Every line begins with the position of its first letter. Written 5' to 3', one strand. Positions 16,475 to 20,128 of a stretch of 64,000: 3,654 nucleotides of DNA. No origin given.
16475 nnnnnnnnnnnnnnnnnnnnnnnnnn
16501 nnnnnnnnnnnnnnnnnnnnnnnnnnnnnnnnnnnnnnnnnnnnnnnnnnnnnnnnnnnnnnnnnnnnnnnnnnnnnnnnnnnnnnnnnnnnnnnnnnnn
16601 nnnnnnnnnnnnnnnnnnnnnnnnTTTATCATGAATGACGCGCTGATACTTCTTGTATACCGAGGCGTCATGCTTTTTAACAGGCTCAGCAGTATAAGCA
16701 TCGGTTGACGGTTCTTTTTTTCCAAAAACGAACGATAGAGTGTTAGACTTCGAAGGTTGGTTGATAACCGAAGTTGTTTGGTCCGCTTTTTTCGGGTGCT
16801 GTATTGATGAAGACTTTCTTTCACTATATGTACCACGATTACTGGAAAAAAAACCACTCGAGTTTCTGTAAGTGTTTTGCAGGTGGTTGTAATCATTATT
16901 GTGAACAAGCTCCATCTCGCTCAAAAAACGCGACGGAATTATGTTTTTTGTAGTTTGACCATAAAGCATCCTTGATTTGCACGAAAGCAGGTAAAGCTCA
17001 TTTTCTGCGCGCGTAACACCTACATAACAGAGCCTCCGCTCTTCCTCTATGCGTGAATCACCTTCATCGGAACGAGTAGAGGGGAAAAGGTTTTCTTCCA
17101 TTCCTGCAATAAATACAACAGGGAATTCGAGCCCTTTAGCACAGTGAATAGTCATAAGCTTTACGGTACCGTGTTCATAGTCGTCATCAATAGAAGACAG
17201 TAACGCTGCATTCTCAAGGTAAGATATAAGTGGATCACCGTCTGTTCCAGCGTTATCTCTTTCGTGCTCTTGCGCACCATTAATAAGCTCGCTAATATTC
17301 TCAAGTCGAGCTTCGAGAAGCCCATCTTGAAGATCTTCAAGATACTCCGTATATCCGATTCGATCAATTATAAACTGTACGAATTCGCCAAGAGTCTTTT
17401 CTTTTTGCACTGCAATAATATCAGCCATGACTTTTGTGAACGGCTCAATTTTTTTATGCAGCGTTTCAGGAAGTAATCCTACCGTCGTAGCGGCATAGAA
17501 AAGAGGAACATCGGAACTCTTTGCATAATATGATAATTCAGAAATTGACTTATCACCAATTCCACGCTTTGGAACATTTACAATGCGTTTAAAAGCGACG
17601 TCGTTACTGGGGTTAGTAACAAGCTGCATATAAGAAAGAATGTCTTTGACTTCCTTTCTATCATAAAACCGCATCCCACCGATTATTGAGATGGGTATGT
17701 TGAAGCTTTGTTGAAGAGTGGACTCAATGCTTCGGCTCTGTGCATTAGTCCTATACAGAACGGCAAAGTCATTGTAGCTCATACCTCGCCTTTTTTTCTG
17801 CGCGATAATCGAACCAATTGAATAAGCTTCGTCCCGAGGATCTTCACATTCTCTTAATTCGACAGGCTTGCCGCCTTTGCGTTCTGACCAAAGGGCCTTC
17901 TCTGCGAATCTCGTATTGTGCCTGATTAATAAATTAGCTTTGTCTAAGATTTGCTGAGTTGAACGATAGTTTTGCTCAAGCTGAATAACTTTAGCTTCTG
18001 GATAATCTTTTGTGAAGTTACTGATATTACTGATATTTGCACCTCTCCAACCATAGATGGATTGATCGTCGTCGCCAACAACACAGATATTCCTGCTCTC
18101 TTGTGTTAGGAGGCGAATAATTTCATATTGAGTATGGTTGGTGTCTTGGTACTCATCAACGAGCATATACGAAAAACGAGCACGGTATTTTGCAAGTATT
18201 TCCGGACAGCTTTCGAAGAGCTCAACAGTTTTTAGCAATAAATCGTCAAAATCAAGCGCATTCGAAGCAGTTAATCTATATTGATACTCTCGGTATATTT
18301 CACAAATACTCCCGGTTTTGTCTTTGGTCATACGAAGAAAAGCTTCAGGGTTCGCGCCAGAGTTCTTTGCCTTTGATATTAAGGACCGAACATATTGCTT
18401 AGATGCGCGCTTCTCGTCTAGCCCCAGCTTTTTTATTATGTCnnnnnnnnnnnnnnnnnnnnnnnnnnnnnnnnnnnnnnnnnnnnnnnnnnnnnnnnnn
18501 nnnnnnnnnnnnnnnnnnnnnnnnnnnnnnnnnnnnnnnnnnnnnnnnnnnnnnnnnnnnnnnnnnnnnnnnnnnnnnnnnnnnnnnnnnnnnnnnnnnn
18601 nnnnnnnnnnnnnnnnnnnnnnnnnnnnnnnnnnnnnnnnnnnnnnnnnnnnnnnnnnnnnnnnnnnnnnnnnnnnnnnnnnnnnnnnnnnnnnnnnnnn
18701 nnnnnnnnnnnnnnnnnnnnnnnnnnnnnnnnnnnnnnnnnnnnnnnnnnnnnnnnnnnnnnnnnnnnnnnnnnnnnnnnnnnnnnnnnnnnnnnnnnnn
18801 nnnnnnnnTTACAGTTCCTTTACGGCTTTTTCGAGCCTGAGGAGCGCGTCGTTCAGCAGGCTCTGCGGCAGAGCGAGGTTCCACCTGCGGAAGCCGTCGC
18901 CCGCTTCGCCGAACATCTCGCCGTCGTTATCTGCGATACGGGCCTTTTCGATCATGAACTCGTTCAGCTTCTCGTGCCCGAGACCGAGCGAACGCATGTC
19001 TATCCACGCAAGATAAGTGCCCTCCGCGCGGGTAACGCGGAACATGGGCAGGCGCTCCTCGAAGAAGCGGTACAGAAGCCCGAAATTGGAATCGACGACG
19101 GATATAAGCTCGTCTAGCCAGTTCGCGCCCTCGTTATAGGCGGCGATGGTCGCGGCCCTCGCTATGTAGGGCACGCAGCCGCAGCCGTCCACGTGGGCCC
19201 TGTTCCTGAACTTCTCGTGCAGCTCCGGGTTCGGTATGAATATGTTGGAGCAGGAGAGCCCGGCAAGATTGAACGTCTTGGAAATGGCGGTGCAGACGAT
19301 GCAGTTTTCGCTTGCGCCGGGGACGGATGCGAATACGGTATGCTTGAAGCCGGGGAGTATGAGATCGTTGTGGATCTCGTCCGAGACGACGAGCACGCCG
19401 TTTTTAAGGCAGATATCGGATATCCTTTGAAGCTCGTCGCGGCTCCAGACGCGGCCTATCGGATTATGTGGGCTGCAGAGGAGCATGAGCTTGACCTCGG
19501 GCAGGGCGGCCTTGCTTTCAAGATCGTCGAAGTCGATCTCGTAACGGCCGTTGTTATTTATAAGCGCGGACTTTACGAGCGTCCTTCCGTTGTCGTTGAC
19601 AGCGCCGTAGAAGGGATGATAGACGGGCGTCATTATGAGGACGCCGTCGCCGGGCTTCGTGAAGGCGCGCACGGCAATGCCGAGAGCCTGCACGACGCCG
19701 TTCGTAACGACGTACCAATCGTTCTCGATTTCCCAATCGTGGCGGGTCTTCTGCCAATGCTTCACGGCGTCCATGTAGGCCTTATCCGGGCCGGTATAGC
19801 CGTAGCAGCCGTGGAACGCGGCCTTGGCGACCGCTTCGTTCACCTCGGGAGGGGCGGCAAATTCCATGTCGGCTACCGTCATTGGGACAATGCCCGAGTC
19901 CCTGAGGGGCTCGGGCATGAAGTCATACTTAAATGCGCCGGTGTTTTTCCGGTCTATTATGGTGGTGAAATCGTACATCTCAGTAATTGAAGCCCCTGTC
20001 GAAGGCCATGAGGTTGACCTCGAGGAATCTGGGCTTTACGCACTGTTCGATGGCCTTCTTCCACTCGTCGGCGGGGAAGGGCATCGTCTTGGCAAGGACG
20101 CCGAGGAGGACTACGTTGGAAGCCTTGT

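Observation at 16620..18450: The essential helicase gene pcrA is a compositional mosaic: about 1.8 kb of A+T-rich DNA sits in frame between host-like ends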

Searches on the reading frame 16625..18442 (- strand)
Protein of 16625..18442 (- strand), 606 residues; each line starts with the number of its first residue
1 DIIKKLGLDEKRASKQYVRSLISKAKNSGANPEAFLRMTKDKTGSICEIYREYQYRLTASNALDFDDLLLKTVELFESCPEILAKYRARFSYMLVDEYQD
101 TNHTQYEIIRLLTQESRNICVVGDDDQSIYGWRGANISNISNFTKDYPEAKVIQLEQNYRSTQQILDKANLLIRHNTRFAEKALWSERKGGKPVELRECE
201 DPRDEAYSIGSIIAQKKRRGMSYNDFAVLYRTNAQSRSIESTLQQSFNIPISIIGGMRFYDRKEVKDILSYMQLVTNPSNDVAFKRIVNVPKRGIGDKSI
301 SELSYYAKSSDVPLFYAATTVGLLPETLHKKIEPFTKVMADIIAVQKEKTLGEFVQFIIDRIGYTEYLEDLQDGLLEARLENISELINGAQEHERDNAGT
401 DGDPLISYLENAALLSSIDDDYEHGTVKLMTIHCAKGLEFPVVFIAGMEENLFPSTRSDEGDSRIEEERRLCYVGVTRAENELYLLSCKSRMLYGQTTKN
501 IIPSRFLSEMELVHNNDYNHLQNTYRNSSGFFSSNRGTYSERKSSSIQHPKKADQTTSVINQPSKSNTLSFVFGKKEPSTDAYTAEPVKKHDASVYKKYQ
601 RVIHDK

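Call 11: find_homologous_proteins(query=window:16625-18442:-)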
Query window:16625-18442:- (606 aa): 8000 proteins with E <= 0.001 among 8000 candidates; the best 120 are listed.
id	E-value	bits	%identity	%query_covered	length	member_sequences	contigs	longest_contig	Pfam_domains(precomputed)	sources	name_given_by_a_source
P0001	0.0e+0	1358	100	100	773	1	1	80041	PF13538.13,PF01443.25,PF21196.4,PF13604.13,PF13361.13,PF13245.13,PF00580.28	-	-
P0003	2.1e-229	781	61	100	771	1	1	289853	PF13538.13,PF21196.4,PF13604.13,PF13361.13,PF13245.13,PF00580.28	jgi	jgi:DNA helicase-2/ATP-dependent DNA helicase PcrA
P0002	1.9e-226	771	60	100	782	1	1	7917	PF13538.13,PF21196.4,PF13604.13,PF13361.13,PF13245.13,PF00580.28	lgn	-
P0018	2.4e-220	751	58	100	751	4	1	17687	PF13538.13,PF21196.4,PF13604.13,PF13361.13,PF13245.13,PF00580.28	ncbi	-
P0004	5.0e-220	750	59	100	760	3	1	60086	PF13538.13,PF01443.25,PF21196.4,PF13604.13,PF13361.13,PF13245.13,PF00580.28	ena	-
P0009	5.4e-219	747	57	100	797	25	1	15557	PF13538.13,PF01443.25,PF21196.4,PF13604.13,PF13361.13,PF13245.13,PF00580.28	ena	-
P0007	1.2e-218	746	59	100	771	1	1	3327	PF13538.13,PF01443.25,PF21196.4,PF13604.13,PF13361.13,PF13245.13,PF00580.28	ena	-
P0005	2.1e-218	745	57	100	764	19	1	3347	PF13538.13,PF01443.25,PF21196.4,PF13604.13,PF13361.13,PF13245.13,PF00580.28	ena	-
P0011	2.4e-218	745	59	100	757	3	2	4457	PF13538.13,PF01443.25,PF21196.4,PF13604.13,PF13361.13,PF13245.13,PF00580.28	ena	-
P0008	6.2e-218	743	59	100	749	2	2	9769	PF13538.13,PF21196.4,PF13604.13,PF13361.13,PF13245.13,PF00580.28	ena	-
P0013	2.9e-217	741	58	100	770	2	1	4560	PF13538.13,PF01443.25,PF21196.4,PF13604.13,PF13361.13,PF13245.13,PF00580.28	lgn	-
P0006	3.4e-217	741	58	100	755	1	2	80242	PF13538.13,PF01443.25,PF21196.4,PF13604.13,PF13361.13,PF13245.13,PF00580.28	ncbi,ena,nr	ncbi:MAG: UvrD-helicase domain-containing protein [Clostridia bacterium]|nr:UvrD-helicase domain-con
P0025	2.1e-215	735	58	100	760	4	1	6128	PF13538.13,PF21196.4,PF13604.13,PF13361.13,PF13245.13,PF00580.28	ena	-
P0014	6.7e-215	733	59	100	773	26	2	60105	PF13538.13,PF01443.25,PF21196.4,PF13604.13,PF13361.13,PF13245.13,PF00580.28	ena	-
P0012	1.2e-214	732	57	100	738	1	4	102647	PF13538.13,PF01443.25,PF21196.4,PF13604.13,PF13361.13,PF13245.13,PF00580.28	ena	-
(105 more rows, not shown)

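Call 25: search_dna_similar(query=window:16625-18442:-, collection=plasmids, mode=protein, max_rows=8)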
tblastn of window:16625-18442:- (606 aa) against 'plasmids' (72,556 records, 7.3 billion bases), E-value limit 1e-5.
Records with a match: 3436; places in all: 4477; records where one place covers at least 80% of the query: 298.
Best place of each record, by identity: <60% 3436.
By first word of the organism name: Klebsiella 666; Escherichia 529; Salmonella 427; Enterobacter 310; Ralstonia 142; Sinorhizobium 92; Bacillus 88; Citrobacter 77; Vibrio 67; Rhizobium 64; and 276 more.
By predicted mobility (MOB-suite, as given by PLSDB): conjugative 2120; non-mobilizable 985; mobilizable 331.
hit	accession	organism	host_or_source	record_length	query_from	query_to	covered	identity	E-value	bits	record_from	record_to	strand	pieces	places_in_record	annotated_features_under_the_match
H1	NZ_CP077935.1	Staphylococcus aureus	Homo sapiens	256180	1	592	98%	39.4%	2e-130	429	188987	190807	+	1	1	pcrA: DNA helicase PcrA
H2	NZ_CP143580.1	Enterococcus faecalis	Homo sapiens,bacterial isolate,sonicate ...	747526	2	511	84%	44.9%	3e-119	397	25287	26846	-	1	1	pcrA: DNA helicase PcrA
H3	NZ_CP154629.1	Acetoanaerobium noterae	cell culture,Sludge of a digestion ...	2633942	3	511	84%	44.0%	9e-120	398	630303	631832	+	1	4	none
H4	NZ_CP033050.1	Virgibacillus halodenitrificans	cell culture,Red Sea lagoons-Mangrove ...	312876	2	510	84%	43.9%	6e-125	413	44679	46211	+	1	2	pcrA: DNA helicase PcrA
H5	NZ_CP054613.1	Paenibacillus cellulosilyticus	cell culture,soil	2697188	1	510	84%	43.5%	6e-122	405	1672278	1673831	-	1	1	none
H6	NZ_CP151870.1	Bacillus thuringiensis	tobacco,mixed culture,leaves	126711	2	515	85%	42.7%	4e-123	408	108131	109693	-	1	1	pcrA: DNA helicase PcrA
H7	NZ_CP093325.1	Bacillus sp. N5-665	whole organism,peat soil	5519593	2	515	85%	42.3%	2e-122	406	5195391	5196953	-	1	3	none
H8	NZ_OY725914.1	Bacteroides finegoldii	-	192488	2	512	84%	42.5%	3e-110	370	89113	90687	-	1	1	UvrD-helicase domain-containing protein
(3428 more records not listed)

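Call 26: search_dna_similar(query=window:16625-18442:-, collection=phages, mode=protein, max_rows=8)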
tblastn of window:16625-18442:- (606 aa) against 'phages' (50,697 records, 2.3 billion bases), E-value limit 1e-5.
Records with a match: 191; places in all: 196; records where one place covers at least 80% of the query: 50.
Best place of each record, by identity: <60% 191.
By first word of the organism name: Bacteriophage 60; Bacillus 43; Pseudomonas 17; Listeria 14; Acinetobacter 14; Salmonella 7; Staphylococcus 4; Clostridium 4; Enterococcus 3; Escherichia 3; and 15 more.
By host as written in the record: - 69; Listeria monocytogenes 14; Bacillus subtilis 9; Bacillus subtilis BEST7003 8; Bacillus subtilis subsp. subtilis str. 168 6; Pseudomonas aeruginosa 5; Staphylococcus aureus 4; Acinetobacter baumannii 4; and 47 more.
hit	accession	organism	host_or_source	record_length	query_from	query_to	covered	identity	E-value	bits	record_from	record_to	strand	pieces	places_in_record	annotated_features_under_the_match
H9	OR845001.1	Staphylococcus phage SA 1306 Kay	Staphylococcus aureus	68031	1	592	98%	39.6%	3e-131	430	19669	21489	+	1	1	record has no annotation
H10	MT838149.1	Bacteriophage sp.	human fecal samples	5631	1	510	84%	45.8%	3e-142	458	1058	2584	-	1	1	record has no annotation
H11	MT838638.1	Bacteriophage sp.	human fecal samples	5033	1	510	84%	44.9%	5e-125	409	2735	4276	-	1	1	record has no annotation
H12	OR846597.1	Enterococcus phage Efs 1-1-1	Enterococcus faecalis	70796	2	511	84%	44.9%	9e-120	397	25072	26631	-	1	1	record has no annotation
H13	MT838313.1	Bacteriophage sp.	human fecal samples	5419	4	510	84%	44.4%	1e-122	403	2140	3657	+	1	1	record has no annotation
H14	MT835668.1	Bacteriophage sp.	human fecal samples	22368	1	510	84%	44.0%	9e-120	397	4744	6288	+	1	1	record has no annotation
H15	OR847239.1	Listeria phage LM 4-11-1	Listeria monocytogenes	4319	2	511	84%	44.0%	2e-123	402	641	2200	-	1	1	record has no annotation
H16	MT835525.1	Bacteriophage sp.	human fecal samples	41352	1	510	84%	43.8%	3e-118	392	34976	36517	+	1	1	record has no annotation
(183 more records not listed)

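Call 28: find_related_loci(query=window:16625-18442:-, collection=metagenome_contigs, flank=4000)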
Query window:16625-18442:- (606 aa) in metagenome_contigs; peptide patterns used: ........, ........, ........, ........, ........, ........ (x = any residue, [..] = any of these).
600 stretches matched a pattern (row limit reached: there are more); 576 encode a relative of the query (tblastn E <= 1e-3); the best 80 are kept; 80 distinct loci.
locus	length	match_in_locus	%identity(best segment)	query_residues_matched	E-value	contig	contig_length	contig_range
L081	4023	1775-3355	42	3-532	1e-129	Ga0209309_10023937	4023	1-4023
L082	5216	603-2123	44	2-510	1e-124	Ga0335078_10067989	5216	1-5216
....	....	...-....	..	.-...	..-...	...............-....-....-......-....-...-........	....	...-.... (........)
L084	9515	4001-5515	42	3-511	4e-123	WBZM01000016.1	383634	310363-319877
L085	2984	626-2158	43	1-510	7e-128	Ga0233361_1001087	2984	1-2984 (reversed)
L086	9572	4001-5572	44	2-511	2e-121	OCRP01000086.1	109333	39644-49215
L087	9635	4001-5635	41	1-510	3e-121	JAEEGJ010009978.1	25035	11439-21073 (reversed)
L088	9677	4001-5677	40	2-566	2e-120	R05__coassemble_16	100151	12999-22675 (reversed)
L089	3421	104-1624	42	2-510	5e-124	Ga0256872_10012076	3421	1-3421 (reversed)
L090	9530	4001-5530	44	8-517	2e-120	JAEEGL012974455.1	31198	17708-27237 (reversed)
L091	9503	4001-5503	43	8-510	7e-120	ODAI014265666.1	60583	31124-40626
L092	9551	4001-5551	43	1-517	5e-120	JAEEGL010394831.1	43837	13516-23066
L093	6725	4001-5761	39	8-606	5e-120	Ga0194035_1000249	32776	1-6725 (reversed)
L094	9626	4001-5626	40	2-549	1e-119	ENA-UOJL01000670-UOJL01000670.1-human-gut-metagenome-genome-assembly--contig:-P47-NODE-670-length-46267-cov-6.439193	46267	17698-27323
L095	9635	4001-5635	40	3-510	4e-119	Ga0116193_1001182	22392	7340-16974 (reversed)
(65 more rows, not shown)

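Call 29: find_related_loci(query=window:16625-18442:-, collection=genome_contigs, flank=4000)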
Query window:16625-18442:- (606 aa) in genome_contigs; peptide patterns used: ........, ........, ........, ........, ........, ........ (x = any residue, [..] = any of these).
599 stretches matched a pattern (row limit reached: there are more); 590 encode a relative of the query (tblastn E <= 1e-3); the best 80 are kept; 80 distinct loci.
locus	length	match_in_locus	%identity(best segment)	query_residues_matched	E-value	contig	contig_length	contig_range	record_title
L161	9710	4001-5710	43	1-565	2e-140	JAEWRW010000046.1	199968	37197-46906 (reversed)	MAG: Bacillota bacterium isolate OH_SBrB_79 k127_476417, whole genome shotgun sequence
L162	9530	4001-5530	47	2-512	2e-137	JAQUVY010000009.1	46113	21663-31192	MAG: Eubacteriales bacterium isolate STD2_178 NODE_2654_length_46113_cov_3.504480_Sandtown_D2, whole genome shotgun sequ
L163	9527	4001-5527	45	1-510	3e-137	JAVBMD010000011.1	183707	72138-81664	MAG: Eubacteriales bacterium isolate EPI_MAG_00041 c_000006534205, whole genome shotgun sequence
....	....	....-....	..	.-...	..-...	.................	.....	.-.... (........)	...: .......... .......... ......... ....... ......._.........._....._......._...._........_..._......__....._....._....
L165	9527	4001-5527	46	1-510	1e-129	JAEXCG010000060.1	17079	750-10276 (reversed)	MAG: Bacillota bacterium isolate OH_HBB_103 k127_1069837, whole genome shotgun sequence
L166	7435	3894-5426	44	1-510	3e-129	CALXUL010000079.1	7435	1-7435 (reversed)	MAG: uncultured Clostridia bacterium isolate E08__bin289 genome assembly, contig: E08__k127_6357253, whole genome shotgu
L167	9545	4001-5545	43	4-511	2e-127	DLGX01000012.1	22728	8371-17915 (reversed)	MAG TPA_asm: Candidatus Saccharibacteria bacterium UBA7683 UBA7683_contig_1321, whole genome shotgun sequence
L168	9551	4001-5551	43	1-517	2e-125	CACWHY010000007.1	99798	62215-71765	MAG: Ruminococcus flavefaciens isolate RUG10602 genome assembly, contig: RUG10602_asm_7, whole genome shotgun sequence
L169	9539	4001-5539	44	5-517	8e-125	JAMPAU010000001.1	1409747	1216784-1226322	MAG: Ruminococcus flavefaciens isolate NALB_7813_7 Scaffold_#1__SCF_001__1408647_bp, whole genome shotgun sequence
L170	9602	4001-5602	42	2-531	1e-124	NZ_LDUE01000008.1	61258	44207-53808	Ornithinibacillus californiensis strain DSM 16628 contig_8, whole genome shotgun sequence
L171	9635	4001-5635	42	2-556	4e-124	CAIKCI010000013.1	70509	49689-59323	MAG: uncultured actinobacterium isolate Ki2-D2_bin-0320 genome assembly, contig: bin-0320:13/42, whole genome shotgun se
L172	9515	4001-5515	44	6-511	4e-124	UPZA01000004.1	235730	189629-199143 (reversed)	uncultured Ruminococcus sp. isolate UMGS40 genome assembly, contig: NODE_7_length_235730_cov_19.964107, whole genome sho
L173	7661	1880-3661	39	2-559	3e-123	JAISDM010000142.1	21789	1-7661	MAG: Peptococcaceae bacterium isolate Gx485_bin131 k119_2993680, whole genome shotgun sequence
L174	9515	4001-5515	43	8-510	7e-123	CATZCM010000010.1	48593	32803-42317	MAG TPA_asm: uncultured Eubacteriales bacterium isolate ERR9762707_bin.21_MetaWRAP_v1.3_MAG genome assembly, contig: ERZ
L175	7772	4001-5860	39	2-581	1e-122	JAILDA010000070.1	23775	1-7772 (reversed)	MAG: Clostridia bacterium isolate RUI008 k141_6423099_flag=0_multi=10.9958_len=23775, whole genome shotgun sequence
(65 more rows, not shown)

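Call 31: find_related_loci(query=window:16625-18442:-, collection=viral_contigs, flank=3000)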
Query window:16625-18442:- (606 aa) in viral_contigs; peptide patterns used: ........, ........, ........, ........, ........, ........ (x = any residue, [..] = any of these).
9 stretches matched a pattern; 2 encode a relative of the query (tblastn E <= 1e-3); 2 distinct loci.
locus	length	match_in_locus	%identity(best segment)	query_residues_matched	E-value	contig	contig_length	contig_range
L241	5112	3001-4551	43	1-517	9e-121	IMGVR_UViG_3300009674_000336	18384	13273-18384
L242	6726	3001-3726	35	92-483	5e-17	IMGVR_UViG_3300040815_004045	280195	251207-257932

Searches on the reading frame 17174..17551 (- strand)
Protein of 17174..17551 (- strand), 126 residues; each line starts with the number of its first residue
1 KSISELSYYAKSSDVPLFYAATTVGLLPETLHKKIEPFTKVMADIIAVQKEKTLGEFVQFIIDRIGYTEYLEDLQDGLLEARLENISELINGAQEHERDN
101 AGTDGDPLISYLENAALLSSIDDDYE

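Call 24: find_homologous_proteins(query=window:17174-17551:-)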
Query window:17174-17551:-: 23 candidates shared short words with the query, none scored E <= 0.001.

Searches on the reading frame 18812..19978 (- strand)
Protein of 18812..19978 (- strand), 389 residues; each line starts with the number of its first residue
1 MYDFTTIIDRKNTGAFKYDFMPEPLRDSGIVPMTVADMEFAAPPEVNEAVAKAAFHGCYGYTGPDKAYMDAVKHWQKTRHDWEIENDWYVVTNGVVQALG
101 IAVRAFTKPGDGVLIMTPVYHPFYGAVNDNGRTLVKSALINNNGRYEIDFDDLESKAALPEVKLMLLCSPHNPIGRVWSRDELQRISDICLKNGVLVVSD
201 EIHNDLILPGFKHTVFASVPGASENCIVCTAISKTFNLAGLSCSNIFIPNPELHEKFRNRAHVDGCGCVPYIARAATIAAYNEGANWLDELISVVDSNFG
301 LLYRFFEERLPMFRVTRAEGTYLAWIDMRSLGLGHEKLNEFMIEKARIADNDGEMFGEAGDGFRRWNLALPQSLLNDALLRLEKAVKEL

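Call 19: search_protein_families(library=ncbifam, proteins=[window:18812-19978:-])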
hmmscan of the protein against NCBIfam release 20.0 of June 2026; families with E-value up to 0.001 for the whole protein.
window:18812-19978:- (389 aa): 69 families (the best 25 are shown)
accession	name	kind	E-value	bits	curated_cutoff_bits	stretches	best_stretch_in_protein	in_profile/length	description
TIGR04350.1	C_S_lyase_PatB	subfamily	6.7e-130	433.4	340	1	4-386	1-383/384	PatB family C-S lyase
NF041364.1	GntC_guanitoxin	equivalog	2.8e-40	138.3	415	1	71-384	45-355/356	guanitoxin biosynthesis PLP-dependent (S)-gamma-hydroxy-L-arginine cyclodehydratase GntC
NF004770.0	PRK06108.1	subfamily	7.3e-38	130.4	422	1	28-387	36-393/396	pyridoxal phosphate-dependent aminotransferase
NF005816.0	PRK07682.1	equivalog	8.5e-37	126.7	620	1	28-388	29-385/390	aminotransferase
NF005855.0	PRK07777.1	equivalog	5e-36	124.8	553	1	42-348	42-347/391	pyridoxal phosphate-dependent aminotransferase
NF005817.0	PRK07683.1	equivalog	3.2e-32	111.7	575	1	28-387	28-382/387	aminotransferase A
NF006229.0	PRK08361.1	equivalog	1.5e-31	109.8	624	1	30-388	35-390/391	aspartate aminotransferase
NF004975.0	PRK06348.1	equivalog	3.1e-31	108.7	549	1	30-384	31-381/384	pyridoxal phosphate-dependent aminotransferase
NF006756.0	PRK09276.1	subfamily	1.4e-30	106.5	507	1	31-385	34-385/387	LL-diaminopimelate aminotransferase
NF004621.0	PRK05957.1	equivalog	1.8e-30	106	498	1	39-388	38-385/389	pyridoxal phosphate-dependent aminotransferase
NF006569.0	PRK09082.1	subfamily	8.3e-30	104.1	420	1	39-342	41-341/386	methionine aminotransferase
TIGR03540.1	DapC_direct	equivalog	1.3e-29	103.3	593.25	1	30-384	31-382/383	LL-diaminopimelate aminotransferase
NF006488.0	PRK08912.1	equivalog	2.1e-29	102.6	498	1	66-387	70-385/387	aminotransferase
NF006230.0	PRK08363.1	equivalog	3.9e-29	101.7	534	1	38-388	43-394/398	alanine aminotransferase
NF005744.0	PRK07568.1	subfamily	4.2e-29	101.6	389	1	41-295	43-294/398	pyridoxal phosphate-dependent aminotransferase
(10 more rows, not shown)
